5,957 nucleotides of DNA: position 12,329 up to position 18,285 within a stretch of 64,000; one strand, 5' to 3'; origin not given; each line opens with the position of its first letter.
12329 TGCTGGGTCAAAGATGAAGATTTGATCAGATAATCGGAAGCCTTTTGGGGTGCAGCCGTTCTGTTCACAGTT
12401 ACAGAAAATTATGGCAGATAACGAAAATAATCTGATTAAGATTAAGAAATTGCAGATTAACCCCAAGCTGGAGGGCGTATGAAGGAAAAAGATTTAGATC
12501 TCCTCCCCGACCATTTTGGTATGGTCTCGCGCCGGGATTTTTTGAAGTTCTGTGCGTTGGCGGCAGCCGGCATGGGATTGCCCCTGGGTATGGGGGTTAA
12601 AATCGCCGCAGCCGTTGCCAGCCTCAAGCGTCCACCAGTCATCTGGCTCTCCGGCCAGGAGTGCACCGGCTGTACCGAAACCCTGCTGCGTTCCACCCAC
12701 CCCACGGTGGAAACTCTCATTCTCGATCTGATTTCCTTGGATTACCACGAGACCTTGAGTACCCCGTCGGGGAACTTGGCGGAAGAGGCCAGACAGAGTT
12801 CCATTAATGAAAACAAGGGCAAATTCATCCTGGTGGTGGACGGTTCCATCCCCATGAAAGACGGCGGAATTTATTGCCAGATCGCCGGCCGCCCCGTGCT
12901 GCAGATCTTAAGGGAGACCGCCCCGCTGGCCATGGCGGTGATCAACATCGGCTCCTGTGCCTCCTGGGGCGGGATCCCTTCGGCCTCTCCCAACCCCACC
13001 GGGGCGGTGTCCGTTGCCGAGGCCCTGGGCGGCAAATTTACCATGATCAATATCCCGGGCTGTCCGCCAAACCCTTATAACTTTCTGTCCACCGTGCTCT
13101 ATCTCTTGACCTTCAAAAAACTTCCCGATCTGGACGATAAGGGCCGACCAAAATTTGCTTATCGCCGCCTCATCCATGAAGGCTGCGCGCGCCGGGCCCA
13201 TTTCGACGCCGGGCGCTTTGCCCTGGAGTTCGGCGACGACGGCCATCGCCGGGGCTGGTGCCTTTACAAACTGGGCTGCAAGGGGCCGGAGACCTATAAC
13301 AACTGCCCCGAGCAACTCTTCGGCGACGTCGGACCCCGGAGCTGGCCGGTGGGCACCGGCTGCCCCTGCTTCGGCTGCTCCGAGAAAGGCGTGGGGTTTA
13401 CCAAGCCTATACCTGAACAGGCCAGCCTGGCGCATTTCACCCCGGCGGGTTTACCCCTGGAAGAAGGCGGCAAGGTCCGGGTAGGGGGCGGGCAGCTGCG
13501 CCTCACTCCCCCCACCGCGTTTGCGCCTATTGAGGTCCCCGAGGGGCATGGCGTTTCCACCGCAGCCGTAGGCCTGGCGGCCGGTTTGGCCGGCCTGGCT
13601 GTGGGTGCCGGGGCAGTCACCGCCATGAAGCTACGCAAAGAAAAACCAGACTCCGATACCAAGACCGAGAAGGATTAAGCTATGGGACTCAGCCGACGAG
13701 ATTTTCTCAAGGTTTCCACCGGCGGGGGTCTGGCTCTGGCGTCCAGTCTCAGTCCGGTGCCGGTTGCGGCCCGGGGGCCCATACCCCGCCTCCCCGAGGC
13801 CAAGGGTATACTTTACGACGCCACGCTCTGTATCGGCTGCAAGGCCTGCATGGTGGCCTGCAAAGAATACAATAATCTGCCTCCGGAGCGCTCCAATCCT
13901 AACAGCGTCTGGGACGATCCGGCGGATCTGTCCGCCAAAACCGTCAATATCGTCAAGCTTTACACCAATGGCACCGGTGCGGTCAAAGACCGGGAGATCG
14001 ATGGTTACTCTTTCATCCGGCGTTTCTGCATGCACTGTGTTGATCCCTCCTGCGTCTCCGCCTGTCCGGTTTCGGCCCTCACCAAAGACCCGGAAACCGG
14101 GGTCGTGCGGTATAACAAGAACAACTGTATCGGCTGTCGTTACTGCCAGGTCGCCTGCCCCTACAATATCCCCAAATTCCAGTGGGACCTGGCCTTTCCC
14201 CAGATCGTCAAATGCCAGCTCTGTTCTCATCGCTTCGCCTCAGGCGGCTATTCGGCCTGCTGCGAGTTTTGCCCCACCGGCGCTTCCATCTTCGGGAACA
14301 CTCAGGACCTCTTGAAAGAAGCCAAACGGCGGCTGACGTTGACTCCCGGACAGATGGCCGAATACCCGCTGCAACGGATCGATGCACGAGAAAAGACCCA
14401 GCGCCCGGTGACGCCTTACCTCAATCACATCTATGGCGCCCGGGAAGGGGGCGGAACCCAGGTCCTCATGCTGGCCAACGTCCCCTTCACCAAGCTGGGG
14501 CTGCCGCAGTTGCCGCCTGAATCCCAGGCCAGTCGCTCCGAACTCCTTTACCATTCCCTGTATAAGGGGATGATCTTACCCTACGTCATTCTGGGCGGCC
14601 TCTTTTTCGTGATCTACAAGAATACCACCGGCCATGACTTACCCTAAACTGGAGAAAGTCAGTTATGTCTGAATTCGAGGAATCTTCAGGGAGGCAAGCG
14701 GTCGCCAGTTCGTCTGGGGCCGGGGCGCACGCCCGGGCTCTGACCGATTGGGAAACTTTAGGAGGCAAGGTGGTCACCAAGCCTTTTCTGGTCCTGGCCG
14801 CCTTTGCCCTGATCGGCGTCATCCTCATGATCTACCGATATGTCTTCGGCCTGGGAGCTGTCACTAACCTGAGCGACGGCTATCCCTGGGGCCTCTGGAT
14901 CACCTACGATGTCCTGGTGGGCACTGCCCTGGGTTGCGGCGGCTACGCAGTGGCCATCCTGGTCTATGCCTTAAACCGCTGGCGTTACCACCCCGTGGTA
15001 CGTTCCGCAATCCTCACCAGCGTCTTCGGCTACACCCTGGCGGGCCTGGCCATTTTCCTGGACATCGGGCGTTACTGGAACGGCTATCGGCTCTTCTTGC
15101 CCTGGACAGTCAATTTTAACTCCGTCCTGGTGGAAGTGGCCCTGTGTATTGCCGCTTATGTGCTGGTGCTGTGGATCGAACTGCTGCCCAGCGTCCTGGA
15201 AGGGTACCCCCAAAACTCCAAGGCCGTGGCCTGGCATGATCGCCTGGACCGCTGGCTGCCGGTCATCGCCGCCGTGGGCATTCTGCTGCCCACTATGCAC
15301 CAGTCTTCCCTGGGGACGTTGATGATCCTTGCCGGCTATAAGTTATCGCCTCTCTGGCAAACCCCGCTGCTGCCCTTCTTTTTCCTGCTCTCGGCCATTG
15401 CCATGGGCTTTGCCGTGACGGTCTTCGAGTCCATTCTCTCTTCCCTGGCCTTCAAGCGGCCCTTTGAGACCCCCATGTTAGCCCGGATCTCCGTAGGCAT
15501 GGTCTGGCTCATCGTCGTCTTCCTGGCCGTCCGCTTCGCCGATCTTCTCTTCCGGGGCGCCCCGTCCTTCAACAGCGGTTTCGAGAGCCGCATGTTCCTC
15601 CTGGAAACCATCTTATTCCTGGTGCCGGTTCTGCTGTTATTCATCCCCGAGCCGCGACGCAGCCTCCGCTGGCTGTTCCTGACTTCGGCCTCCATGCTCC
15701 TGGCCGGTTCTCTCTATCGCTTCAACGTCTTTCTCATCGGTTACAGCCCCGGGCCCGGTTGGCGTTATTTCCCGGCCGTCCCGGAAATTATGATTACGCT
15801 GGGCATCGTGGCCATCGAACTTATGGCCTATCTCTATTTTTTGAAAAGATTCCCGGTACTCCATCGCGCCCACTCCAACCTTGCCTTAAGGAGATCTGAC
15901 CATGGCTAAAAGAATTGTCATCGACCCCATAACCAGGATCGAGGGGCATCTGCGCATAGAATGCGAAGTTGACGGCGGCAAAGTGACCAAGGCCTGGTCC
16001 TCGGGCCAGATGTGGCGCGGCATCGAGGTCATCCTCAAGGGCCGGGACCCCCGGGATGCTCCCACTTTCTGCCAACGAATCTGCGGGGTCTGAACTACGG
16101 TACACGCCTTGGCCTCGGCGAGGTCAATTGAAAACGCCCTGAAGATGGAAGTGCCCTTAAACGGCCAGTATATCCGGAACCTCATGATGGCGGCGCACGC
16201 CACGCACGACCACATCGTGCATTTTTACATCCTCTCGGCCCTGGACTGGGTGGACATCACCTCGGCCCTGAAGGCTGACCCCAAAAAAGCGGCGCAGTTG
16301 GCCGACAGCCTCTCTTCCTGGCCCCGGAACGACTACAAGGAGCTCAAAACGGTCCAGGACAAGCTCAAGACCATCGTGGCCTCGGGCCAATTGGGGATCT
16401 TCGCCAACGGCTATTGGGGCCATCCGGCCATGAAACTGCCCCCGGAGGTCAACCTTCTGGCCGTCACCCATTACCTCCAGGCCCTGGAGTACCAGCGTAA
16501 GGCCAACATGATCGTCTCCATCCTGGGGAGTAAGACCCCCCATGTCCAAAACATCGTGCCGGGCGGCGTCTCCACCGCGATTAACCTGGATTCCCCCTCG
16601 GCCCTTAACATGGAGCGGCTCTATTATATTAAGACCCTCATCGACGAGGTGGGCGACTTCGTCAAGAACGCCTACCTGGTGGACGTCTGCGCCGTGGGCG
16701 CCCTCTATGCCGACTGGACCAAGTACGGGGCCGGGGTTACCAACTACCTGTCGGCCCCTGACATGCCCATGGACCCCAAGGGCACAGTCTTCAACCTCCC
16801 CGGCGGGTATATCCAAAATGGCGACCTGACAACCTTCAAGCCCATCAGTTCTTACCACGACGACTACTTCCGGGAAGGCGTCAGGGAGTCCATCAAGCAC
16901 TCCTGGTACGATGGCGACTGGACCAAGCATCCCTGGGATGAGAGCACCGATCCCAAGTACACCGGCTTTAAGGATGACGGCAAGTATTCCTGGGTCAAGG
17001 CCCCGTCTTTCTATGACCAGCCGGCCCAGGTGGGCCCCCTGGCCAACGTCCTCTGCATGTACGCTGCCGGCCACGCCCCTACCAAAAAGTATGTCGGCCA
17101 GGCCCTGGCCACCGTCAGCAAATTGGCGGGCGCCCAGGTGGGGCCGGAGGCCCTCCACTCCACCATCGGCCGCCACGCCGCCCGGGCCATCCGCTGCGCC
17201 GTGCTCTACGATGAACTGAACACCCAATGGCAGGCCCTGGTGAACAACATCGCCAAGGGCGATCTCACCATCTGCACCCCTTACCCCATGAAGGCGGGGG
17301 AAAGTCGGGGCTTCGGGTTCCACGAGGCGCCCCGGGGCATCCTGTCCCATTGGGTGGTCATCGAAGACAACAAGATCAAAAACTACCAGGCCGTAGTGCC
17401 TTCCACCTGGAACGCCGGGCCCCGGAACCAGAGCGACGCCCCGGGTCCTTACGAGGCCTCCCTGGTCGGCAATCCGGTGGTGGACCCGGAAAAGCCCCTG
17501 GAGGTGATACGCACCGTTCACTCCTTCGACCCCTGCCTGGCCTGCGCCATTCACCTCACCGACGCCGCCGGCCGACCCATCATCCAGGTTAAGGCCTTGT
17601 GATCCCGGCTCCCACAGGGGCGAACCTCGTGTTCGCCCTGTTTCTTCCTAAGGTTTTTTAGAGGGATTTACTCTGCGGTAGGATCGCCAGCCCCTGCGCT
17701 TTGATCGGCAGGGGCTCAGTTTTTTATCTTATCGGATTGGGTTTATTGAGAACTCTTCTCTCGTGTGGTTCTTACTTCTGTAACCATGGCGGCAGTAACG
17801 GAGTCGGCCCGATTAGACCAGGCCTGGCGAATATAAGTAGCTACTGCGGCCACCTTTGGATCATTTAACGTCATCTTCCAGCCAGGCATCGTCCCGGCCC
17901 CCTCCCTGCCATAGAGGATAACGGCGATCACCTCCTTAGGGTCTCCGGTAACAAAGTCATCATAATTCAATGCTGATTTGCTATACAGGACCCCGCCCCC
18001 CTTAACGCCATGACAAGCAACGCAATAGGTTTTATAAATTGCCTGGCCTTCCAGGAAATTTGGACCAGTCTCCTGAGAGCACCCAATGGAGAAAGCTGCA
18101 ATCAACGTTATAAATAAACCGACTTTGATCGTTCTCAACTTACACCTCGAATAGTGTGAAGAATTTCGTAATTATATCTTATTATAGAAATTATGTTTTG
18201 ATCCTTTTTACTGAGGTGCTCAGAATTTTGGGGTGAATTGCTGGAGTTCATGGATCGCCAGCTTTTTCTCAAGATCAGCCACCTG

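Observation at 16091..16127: In-frame TGA exactly on the second cysteine of the RxCGxC metal-ligand motif of the Hyb-type [NiFe] hydrogenase large subunit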

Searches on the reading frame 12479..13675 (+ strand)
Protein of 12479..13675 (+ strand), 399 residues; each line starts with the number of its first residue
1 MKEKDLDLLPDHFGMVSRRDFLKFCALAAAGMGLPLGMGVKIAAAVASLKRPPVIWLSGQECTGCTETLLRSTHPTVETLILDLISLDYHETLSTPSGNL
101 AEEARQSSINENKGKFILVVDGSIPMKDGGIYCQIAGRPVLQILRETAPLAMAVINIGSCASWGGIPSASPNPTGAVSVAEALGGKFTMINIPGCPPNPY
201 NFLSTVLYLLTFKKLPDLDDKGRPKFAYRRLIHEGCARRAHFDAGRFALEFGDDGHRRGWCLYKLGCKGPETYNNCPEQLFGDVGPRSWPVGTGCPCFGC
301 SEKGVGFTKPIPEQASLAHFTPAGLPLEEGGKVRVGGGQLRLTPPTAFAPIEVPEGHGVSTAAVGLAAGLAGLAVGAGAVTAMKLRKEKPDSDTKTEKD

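Call 9: search_protein_families(library=pfam, proteins=[window:12479-13675:+])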
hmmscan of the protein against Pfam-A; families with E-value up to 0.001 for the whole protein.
window:12479-13675:+ (399 aa): 3 families
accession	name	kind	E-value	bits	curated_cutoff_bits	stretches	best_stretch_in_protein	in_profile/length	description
PF01058.29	Oxidored_q6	-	1.2e-28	99.9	27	1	62-208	1-127/128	NADH ubiquinone oxidoreductase, 20 Kd subunit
PF14720.11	NiFe_hyd_SSU_C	-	1.4e-25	89.9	27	1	228-305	1-72/80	NiFe/NiFeSe hydrogenase small subunit C-terminal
PF10518.14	TAT_signal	-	0.00077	19.7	22.7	1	15-35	1-21/21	TAT (twin-arginine translocation) pathway signal sequence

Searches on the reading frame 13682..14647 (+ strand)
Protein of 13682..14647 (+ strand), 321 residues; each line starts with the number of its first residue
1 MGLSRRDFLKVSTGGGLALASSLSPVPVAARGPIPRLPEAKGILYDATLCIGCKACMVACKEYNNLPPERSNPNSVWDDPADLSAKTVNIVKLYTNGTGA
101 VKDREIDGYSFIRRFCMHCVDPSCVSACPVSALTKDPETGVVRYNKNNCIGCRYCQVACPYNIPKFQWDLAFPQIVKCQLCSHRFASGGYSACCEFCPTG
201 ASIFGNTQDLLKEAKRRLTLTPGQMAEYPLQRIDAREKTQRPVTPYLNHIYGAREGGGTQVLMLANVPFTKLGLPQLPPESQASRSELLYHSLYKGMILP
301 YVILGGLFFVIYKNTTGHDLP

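Call 9: search_protein_families(library=pfam, proteins=[window:13682-14644:+])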
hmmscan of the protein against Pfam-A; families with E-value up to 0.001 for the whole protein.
window:13682-14644:+ (321 aa): 11 families
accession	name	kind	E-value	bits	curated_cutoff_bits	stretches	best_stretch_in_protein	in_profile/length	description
PF13247.11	Fer4_11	-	3.1e-23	82.3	26.2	1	110-206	4-99/100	4Fe-4S dicluster domain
PF12838.12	Fer4_7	-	8.1e-12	45.9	27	1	116-163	2-52/52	4Fe-4S dicluster domain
PF12837.12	Fer4_6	-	5.3e-09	36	25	2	141-163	1-23/24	4Fe-4S binding domain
PF12797.12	Fer4_2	-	8.2e-09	35.3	24.5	2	141-161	2-22/22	4Fe-4S binding domain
PF13237.11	Fer4_10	-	2.4e-07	31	25.5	1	114-160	7-53/53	4Fe-4S dicluster domain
PF13187.11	Fer4_9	-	5.6e-07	29.9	27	1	116-162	2-50/52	4Fe-4S dicluster domain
PF00037.32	Fer4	-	2.7e-06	27.4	21.1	1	143-163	2-22/24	4Fe-4S binding domain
PF14697.11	Fer4_21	-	3.4e-05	24.3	35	1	115-161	7-53/59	4Fe-4S dicluster domain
PF13459.11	Fer4_15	-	0.00045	21.3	22.4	0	43-63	1-21/66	4Fe-4S single cluster domain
PF13484.11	Fer4_16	-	0.0005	21.2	30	0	144-162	48-66/66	4Fe-4S double cluster binding domain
PF10518.14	TAT_signal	-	0.00069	19.9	22.7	0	3-20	2-19/21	TAT (twin-arginine translocation) pathway signal sequence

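Call 42: find_encoding_contigs(protein=window:13682-14647:+, flank=1000, max_places=3)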
Protein window:13682-14647:+ (321 aa): no gene with exactly this product is on record in the collection.

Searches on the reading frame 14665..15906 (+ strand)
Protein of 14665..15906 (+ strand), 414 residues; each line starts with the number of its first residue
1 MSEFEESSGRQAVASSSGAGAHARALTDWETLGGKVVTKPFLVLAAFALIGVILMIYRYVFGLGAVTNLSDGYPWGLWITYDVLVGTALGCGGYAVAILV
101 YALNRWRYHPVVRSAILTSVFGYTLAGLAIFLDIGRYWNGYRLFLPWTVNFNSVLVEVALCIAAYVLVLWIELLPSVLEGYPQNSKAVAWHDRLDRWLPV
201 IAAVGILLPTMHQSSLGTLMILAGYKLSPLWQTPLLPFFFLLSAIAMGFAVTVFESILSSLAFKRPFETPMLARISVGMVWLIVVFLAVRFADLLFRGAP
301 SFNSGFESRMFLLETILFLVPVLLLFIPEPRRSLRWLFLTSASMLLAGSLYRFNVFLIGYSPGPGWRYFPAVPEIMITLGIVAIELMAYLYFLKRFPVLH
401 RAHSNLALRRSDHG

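Call 9: search_protein_families(library=pfam, proteins=[window:14665-15906:+])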
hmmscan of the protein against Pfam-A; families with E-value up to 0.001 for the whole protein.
window:14665-15906:+ (414 aa): 1 family
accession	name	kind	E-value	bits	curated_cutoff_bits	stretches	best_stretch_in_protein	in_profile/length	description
PF03916.19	NrfD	-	7.5e-14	52.5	25.8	1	66-360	2-309/313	Polysulphide reductase, NrfD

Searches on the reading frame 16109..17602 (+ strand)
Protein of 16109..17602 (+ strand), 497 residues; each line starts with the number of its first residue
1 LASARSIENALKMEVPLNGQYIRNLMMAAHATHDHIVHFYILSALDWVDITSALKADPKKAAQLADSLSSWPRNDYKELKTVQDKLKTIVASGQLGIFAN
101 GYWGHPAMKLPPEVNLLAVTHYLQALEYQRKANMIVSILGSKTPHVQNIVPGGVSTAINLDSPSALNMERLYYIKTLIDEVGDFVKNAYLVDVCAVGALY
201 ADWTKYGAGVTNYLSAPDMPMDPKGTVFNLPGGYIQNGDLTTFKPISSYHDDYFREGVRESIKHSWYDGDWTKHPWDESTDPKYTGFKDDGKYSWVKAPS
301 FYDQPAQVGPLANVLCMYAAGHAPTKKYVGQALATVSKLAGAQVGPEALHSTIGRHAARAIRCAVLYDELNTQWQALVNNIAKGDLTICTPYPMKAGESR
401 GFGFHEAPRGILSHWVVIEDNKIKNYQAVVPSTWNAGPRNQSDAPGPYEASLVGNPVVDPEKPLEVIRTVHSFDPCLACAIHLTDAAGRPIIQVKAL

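Call 40: find_encoding_contigs(protein=window:16109-17602:+, flank=1000, max_places=4)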
Protein window:16109-17602:+ (497 aa): no gene with exactly this product is on record in the collection.

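Call 41: find_encoding_contigs(protein=window:16145-17602:+, flank=1000, max_places=4)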
Protein window:16145-17602:+ (485 aa): no gene with exactly this product is on record in the collection.

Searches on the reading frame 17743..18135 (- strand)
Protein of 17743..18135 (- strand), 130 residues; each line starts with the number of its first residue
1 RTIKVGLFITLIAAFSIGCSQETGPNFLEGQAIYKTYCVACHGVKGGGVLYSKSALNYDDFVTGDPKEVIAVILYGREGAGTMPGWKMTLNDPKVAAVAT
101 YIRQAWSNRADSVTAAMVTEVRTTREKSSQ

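Call 54: search_protein_families(library=pfam, max_evalue=0.001, proteins=[window:17743-18135:-])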
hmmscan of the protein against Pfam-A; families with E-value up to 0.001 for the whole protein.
window:17743-18135:- (130 aa): 2 families
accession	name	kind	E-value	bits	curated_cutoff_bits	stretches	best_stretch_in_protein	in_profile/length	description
PF13442.11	Cytochrome_CBB3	-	9.4e-13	48.7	27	1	27-102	3-68/68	Cytochrome C oxidase, cbb3-type, subunit III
PF00034.26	Cytochrom_C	-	2.4e-08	35.6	21.3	1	29-106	3-90/90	Cytochrome c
